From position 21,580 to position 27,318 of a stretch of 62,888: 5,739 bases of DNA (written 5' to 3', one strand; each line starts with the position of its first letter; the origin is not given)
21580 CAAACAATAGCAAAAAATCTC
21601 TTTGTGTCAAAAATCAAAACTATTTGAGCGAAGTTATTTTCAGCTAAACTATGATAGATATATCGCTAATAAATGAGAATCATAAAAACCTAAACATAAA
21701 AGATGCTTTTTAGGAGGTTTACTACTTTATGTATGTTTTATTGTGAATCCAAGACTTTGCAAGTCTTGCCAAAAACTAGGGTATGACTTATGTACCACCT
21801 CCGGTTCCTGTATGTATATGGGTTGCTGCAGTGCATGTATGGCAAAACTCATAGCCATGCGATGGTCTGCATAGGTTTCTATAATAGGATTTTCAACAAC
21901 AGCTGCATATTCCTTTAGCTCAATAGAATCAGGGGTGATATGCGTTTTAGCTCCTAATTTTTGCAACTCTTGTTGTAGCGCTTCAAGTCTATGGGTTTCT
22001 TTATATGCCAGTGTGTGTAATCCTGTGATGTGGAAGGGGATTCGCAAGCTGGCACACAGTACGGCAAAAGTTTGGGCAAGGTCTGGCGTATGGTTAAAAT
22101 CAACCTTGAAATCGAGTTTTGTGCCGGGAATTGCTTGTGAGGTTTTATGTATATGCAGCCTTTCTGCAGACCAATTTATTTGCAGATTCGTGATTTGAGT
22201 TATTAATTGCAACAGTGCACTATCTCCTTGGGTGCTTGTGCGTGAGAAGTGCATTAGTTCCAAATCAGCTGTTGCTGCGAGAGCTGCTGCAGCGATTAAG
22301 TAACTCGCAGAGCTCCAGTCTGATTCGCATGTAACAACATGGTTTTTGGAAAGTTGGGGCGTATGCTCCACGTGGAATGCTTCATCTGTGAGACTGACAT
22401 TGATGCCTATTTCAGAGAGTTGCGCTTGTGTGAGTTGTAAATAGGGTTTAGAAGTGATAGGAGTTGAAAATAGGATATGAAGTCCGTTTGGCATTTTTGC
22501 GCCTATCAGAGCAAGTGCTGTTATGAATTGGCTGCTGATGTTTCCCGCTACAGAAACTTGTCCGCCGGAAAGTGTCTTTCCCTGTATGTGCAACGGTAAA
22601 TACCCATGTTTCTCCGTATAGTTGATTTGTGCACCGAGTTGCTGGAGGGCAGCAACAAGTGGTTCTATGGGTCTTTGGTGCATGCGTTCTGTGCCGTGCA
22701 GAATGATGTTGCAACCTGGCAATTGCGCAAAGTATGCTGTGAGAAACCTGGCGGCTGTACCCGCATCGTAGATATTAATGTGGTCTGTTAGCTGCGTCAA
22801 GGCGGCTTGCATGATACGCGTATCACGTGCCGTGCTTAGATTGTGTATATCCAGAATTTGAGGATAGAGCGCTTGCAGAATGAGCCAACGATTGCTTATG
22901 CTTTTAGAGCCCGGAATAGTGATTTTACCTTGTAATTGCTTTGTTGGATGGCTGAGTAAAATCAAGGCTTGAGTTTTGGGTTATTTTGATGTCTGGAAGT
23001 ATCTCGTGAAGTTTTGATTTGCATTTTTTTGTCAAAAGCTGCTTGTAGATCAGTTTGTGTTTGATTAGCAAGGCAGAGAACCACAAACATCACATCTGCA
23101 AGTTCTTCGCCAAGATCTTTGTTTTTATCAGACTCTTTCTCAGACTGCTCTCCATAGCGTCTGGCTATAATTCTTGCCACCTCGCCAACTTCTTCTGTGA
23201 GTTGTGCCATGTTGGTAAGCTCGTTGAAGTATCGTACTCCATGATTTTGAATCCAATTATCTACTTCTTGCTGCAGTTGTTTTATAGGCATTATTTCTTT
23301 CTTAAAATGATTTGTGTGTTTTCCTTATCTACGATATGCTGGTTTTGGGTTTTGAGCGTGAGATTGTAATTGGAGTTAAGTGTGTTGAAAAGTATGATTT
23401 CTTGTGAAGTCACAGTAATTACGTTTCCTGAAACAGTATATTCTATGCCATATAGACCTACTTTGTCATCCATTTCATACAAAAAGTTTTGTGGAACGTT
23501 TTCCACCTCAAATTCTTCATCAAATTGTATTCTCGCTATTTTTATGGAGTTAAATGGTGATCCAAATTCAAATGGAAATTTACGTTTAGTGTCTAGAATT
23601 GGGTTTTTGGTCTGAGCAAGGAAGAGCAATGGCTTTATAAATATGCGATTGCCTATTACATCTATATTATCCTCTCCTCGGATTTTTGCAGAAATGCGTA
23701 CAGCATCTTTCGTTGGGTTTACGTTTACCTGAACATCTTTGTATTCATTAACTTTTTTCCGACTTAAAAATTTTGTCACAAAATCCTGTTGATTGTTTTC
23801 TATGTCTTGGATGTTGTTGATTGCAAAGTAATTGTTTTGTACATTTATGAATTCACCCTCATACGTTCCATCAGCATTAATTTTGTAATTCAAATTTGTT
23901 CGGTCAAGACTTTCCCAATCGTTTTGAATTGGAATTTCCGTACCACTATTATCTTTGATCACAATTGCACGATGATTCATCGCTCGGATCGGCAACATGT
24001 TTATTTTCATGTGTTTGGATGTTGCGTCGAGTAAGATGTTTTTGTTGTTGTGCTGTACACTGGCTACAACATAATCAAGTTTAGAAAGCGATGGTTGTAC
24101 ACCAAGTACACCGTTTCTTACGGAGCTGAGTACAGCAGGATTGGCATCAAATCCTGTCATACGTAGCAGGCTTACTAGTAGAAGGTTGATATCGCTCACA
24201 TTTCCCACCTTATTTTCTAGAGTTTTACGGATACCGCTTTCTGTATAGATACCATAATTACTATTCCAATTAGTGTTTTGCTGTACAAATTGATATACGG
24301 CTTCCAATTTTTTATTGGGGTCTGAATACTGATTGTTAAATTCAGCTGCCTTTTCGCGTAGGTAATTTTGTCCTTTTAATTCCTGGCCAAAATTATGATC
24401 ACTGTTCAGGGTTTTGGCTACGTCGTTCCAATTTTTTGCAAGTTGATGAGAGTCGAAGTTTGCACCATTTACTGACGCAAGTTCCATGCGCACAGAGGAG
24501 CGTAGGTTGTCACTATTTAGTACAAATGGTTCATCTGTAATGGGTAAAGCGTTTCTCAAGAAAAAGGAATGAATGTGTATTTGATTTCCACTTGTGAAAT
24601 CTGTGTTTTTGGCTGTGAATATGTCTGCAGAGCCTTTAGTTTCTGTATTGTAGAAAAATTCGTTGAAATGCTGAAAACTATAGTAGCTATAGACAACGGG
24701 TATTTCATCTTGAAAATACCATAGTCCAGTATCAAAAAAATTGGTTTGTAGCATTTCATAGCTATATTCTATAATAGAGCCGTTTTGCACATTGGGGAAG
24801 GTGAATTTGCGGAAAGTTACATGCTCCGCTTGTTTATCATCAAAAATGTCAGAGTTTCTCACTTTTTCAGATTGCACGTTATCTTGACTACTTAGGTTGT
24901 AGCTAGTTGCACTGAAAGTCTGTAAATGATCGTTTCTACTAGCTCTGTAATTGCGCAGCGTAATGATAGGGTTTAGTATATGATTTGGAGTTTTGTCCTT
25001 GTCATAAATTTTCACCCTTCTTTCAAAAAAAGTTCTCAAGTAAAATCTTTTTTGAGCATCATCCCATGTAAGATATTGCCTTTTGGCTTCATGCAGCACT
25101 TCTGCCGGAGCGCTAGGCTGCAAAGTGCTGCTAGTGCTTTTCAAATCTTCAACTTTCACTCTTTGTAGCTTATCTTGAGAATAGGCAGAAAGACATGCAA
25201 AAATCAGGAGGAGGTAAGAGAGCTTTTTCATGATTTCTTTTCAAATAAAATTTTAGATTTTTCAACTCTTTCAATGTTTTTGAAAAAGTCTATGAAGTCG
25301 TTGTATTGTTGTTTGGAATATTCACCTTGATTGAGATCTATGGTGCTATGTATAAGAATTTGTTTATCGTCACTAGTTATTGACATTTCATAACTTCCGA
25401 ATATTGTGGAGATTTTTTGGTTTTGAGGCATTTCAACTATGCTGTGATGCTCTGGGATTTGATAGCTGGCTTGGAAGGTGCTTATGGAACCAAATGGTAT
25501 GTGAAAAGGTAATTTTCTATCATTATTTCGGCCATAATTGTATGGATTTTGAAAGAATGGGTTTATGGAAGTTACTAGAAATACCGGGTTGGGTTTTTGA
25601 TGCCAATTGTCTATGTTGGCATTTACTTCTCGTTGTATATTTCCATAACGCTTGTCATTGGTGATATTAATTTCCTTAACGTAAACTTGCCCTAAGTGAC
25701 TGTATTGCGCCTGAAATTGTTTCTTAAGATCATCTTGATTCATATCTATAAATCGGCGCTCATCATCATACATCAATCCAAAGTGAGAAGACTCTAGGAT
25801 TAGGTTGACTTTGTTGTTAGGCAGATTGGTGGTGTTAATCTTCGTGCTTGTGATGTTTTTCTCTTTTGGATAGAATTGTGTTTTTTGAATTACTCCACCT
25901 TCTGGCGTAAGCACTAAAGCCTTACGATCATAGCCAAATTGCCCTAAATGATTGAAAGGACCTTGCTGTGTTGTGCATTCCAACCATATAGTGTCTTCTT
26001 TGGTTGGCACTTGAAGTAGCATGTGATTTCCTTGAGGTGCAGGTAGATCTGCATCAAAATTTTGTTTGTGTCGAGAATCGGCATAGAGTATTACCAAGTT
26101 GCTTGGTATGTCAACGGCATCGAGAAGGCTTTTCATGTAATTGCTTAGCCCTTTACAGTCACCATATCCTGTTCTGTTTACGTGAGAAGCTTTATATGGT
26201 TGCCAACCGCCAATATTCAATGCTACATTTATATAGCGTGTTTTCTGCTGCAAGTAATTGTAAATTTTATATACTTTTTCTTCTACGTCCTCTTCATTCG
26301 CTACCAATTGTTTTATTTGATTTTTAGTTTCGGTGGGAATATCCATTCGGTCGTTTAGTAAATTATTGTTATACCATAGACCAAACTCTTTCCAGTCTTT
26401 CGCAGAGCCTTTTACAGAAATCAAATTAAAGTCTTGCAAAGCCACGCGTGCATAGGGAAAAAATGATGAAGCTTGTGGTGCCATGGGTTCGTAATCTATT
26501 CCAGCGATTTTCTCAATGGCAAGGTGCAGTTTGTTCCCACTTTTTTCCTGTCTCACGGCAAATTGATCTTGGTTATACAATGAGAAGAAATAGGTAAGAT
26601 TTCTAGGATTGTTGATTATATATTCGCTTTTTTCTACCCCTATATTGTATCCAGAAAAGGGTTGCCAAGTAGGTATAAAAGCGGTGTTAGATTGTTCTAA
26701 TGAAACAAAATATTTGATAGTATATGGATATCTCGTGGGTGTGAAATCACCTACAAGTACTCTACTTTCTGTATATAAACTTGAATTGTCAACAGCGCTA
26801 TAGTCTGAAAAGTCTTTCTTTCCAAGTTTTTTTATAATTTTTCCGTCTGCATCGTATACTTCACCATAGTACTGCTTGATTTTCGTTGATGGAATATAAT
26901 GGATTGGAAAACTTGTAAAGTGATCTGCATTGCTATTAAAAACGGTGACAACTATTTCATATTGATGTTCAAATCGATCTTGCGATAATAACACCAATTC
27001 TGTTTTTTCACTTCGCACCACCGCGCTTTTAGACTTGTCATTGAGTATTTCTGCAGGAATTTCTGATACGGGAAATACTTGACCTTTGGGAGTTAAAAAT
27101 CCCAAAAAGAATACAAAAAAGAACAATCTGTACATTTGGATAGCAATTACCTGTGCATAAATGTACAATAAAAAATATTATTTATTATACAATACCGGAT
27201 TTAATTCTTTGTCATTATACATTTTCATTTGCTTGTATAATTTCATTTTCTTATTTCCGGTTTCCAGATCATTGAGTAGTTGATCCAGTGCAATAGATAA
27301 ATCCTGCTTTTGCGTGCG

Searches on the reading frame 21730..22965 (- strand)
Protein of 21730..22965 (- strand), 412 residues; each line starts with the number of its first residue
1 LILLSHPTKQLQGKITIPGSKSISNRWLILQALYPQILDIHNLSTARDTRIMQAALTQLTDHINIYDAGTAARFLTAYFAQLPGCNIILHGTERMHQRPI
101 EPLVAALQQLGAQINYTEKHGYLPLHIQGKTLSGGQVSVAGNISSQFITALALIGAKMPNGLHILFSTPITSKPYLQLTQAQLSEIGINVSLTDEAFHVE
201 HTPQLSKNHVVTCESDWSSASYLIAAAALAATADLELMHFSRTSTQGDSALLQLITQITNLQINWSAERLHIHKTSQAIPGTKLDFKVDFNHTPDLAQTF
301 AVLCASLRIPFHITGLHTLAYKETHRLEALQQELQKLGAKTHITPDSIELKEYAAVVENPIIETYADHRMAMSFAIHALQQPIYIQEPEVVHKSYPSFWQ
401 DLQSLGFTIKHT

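Call 15: search_protein_families(library=pfam, proteins=[window:21730-22965:-])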
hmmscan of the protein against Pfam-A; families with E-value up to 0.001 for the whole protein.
window:21730-22965:- (412 aa): 1 family
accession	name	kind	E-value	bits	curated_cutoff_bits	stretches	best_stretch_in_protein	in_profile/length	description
PF00275.25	EPSP_synthase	-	4.5e-80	269.8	22.8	2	64-402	87-417/417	EPSP synthase (3-phosphoshikimate 1-carboxyvinyltransferase)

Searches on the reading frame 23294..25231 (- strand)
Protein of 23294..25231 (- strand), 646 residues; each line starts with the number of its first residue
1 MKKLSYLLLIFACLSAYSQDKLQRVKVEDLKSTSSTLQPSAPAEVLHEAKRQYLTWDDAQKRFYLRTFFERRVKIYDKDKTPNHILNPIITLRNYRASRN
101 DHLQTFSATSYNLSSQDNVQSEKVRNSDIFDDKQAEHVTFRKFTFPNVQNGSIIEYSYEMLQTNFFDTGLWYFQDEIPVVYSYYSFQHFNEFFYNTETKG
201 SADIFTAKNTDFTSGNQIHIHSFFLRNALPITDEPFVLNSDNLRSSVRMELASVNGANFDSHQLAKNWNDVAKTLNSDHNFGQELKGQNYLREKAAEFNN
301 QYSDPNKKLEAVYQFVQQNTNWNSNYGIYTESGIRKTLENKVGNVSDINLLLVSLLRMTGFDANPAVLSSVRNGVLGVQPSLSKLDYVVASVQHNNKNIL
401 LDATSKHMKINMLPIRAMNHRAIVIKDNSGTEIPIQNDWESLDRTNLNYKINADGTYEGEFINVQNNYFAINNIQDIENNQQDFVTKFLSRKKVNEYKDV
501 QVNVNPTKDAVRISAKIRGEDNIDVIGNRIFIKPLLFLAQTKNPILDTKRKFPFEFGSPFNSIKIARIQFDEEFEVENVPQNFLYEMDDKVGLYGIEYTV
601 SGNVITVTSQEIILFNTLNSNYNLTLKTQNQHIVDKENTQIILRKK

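Call 15: search_protein_families(library=pfam, proteins=[window:23294-25231:-])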
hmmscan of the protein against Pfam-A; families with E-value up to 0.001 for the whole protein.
window:23294-25231:- (646 aa): 2 families
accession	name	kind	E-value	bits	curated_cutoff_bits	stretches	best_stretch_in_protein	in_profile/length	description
PF01841.26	Transglut_core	-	1.4e-05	25.7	23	1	295-363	4-72/108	Transglutaminase-like superfamily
PF12969.12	DUF3857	-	6.8e-05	23.4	24.6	1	120-187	64-130/170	Domain of Unknown Function with PDB structure (DUF3857)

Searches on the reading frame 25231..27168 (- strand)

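Call 15: search_protein_families(library=pfam, proteins=[window:25231-27168:-])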
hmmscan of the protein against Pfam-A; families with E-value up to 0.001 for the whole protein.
window:25231-27168:- (646 aa): 3 families
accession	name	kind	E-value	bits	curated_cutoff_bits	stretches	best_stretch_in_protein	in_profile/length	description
PF12969.12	DUF3857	-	8.6e-14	52.4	24.6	1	65-212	4-156/170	Domain of Unknown Function with PDB structure (DUF3857)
PF12970.12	DUF3858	-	1.3e-09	38.7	27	1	547-642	21-116/116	Domain of Unknown Function with PDB structure (DUF3858)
PF01841.26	Transglut_core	-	8.8e-09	36.1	23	1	286-392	5-101/108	Transglutaminase-like superfamily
